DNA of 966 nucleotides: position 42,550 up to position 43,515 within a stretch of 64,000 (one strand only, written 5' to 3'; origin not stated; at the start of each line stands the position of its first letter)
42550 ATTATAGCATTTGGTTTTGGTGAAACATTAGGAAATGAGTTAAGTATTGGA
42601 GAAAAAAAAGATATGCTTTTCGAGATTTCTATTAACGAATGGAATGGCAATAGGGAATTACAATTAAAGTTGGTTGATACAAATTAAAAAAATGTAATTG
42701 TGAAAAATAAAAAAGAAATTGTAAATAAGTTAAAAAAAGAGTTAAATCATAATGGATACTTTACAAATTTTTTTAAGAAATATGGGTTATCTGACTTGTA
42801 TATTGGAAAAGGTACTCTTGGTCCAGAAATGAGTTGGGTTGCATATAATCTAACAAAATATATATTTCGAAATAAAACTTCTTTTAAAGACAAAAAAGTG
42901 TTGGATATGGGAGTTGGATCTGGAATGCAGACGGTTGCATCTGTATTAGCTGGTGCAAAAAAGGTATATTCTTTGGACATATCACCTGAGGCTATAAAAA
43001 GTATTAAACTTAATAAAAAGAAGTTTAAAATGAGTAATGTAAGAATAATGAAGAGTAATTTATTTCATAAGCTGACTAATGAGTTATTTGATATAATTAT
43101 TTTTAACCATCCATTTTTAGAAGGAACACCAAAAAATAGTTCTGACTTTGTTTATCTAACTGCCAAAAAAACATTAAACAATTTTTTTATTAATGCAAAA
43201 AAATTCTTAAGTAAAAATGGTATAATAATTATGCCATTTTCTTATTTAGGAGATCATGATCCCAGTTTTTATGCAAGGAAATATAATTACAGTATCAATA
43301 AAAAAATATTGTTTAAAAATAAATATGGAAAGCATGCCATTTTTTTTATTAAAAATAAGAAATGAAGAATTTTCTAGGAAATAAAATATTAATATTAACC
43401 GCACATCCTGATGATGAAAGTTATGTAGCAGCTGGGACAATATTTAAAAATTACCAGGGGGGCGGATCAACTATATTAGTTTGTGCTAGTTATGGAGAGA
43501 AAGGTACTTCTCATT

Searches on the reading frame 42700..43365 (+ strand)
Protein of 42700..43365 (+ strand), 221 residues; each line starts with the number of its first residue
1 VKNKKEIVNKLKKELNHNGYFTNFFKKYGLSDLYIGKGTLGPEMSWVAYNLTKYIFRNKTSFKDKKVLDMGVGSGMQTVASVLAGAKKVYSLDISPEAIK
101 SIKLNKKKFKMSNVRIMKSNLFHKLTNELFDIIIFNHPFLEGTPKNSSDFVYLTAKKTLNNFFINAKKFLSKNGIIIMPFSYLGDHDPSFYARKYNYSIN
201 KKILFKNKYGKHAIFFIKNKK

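Call 71: search_protein_families(library=pfam, proteins=[window:42700-43365:+], max_evalue=0.000001)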
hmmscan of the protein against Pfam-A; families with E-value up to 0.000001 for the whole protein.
window:42700-43365:+ (221 aa): 4 families
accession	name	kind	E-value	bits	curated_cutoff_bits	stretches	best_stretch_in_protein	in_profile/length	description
PF05175.20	MTS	-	1.6e-13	51.1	23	1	63-177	31-137/170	Methyltransferase small domain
PF06325.19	PrmA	-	1.4e-11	44.9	22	1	63-136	161-233/296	Ribosomal protein L11 methyltransferase (PrmA)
PF13847.12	Methyltransf_31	-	4.5e-11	43.1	27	1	63-178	3-109/145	Methyltransferase domain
PF03602.21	Cons_hypoth95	-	9.8e-07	29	24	0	61-144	39-128/182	Conserved hypothetical protein 95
